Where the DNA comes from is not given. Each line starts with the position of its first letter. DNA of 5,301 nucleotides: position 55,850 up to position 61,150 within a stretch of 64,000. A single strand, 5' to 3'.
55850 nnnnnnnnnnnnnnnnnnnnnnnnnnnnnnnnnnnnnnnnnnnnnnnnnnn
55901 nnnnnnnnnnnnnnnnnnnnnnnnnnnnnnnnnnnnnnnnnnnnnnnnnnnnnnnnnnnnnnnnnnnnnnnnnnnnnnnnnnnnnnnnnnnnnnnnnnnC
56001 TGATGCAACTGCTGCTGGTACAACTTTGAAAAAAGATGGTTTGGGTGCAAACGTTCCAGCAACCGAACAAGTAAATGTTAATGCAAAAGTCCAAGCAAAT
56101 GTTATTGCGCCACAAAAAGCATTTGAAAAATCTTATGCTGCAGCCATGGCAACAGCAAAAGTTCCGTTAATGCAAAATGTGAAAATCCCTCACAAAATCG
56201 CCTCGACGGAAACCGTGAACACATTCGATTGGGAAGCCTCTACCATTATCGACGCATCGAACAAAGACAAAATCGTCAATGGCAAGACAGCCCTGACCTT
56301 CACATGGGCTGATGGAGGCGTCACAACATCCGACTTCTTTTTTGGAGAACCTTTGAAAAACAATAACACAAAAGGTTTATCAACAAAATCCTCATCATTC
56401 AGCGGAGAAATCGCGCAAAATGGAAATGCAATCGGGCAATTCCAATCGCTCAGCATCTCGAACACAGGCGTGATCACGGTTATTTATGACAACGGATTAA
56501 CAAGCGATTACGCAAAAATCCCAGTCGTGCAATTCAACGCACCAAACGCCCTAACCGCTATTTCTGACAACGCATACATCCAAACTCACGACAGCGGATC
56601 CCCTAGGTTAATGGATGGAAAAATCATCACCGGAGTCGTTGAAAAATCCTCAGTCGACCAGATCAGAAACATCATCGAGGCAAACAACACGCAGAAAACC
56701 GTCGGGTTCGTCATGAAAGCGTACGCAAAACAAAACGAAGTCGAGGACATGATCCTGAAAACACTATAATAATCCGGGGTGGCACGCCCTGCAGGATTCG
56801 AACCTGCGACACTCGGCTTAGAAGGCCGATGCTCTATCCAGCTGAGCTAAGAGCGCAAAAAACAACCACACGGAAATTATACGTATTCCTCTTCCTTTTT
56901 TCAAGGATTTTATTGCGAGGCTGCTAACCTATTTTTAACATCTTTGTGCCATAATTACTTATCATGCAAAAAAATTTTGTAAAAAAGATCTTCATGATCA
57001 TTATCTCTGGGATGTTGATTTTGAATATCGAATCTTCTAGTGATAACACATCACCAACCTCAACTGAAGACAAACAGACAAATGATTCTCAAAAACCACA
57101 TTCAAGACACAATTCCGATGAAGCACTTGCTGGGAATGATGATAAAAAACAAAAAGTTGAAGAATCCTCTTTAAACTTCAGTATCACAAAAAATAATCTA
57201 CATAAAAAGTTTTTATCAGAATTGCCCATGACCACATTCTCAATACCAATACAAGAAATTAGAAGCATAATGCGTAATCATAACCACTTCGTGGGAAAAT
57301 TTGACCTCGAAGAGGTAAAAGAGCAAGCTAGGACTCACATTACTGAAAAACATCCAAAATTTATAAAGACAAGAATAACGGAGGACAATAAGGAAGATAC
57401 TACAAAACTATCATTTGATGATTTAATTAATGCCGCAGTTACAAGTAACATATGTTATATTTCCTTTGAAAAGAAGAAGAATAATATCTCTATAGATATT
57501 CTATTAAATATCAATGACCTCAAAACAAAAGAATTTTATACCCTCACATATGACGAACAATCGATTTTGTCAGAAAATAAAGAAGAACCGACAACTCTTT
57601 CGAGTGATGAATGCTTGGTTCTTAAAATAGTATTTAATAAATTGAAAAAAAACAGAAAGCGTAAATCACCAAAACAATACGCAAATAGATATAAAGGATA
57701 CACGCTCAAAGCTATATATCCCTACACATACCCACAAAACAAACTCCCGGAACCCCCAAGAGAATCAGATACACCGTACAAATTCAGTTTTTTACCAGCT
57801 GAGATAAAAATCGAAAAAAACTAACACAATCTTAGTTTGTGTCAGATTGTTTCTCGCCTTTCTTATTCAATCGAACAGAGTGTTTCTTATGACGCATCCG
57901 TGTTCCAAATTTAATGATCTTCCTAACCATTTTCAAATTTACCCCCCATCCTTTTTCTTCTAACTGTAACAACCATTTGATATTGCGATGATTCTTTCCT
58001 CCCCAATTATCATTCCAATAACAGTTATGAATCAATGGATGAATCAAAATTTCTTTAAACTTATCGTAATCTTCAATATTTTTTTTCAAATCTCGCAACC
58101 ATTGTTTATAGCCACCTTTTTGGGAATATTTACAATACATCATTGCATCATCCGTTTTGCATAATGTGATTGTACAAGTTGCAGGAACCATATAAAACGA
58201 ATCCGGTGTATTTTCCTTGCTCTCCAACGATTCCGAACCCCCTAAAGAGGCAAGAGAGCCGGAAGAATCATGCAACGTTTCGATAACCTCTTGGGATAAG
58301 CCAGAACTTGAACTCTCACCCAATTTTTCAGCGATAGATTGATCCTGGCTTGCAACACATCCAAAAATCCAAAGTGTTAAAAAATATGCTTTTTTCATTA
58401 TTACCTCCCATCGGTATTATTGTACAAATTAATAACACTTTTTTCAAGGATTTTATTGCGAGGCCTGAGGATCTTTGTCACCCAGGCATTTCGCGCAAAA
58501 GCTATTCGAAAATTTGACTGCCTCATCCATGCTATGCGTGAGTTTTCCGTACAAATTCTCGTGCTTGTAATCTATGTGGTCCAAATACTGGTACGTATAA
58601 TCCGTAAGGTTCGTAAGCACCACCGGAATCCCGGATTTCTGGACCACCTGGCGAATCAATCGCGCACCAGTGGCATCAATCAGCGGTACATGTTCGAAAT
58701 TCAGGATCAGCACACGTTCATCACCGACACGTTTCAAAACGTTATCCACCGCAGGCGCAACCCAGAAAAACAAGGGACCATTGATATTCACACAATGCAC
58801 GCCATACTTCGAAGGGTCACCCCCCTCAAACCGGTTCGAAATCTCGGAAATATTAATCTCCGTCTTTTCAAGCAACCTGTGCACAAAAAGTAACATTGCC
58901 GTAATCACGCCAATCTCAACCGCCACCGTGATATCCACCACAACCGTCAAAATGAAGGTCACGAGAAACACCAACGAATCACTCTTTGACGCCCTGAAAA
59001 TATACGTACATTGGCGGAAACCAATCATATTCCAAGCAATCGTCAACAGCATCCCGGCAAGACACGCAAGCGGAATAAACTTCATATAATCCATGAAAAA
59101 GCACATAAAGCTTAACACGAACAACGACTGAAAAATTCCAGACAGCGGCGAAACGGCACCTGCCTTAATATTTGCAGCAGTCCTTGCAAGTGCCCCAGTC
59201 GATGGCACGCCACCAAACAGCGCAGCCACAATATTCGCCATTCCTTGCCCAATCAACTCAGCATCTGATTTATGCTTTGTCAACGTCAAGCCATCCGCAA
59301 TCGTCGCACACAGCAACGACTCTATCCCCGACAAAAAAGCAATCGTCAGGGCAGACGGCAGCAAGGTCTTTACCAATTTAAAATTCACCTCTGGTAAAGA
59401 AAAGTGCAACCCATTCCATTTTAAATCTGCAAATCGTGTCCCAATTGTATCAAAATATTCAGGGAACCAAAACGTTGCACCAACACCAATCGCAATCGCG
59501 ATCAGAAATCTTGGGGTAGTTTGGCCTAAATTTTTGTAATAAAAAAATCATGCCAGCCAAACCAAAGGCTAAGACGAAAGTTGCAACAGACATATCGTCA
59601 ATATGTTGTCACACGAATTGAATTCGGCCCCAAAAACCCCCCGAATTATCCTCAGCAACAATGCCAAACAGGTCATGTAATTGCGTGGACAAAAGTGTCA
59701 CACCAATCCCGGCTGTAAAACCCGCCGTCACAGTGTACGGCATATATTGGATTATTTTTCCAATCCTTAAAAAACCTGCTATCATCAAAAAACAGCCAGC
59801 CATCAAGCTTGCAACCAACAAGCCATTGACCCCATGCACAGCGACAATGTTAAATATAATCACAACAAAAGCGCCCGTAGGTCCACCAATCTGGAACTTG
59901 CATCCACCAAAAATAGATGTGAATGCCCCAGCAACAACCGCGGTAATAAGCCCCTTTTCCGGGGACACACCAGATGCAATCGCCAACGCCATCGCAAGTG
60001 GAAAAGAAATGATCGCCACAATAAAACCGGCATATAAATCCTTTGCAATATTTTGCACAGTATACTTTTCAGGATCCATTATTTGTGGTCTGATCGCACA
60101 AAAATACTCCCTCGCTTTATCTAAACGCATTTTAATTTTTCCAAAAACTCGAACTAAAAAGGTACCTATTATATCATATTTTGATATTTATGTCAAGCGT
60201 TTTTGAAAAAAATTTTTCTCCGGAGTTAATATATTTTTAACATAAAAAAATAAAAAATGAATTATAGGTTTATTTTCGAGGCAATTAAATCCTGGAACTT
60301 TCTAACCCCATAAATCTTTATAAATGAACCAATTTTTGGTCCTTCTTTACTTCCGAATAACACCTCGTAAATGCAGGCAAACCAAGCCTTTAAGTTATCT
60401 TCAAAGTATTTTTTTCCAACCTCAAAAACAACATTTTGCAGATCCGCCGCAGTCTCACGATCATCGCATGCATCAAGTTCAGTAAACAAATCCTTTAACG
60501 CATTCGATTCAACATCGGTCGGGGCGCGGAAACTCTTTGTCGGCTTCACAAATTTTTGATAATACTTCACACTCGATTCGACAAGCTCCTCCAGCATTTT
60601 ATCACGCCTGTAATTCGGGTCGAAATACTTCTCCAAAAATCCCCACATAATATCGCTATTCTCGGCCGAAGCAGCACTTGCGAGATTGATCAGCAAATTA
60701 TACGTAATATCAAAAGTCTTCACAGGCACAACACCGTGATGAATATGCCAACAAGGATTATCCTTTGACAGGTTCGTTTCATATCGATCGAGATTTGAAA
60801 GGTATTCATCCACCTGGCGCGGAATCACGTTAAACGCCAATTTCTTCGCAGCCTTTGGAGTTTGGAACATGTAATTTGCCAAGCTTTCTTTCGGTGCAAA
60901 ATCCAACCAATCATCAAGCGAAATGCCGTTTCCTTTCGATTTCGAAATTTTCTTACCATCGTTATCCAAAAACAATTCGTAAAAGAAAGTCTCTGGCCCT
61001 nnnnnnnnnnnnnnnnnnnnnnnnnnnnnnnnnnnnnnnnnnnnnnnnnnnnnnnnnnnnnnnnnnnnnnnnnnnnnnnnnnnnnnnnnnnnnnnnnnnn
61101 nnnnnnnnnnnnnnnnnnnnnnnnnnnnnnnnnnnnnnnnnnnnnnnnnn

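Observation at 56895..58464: A 1.5-kb AT-rich two-gene cassette bounded by perfect 27-bp direct repeats lies beside tRNA-Arg(UCU)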

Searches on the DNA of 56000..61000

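Call 62: search_rna_families(source=window, start=56000, end=61000, threshold=evalue, max_evalue=1)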
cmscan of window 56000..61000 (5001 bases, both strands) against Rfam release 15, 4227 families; matches with E-value up to 1: 2.
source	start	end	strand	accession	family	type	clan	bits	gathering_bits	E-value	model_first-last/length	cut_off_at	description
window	56783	56856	-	RF00005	tRNA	Gene; tRNA;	CL00001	67.4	29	1.3e-13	1-71/71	no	tRNA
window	57800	57905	-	RF00340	SNORA36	Gene; snRNA; snoRNA; HACA-box;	CL00035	26.3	43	0.17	1-132/132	no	Small nucleolar RNA SNORA36 family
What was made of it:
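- Tried and rejected: Rfam finds only the tRNA (call 62).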
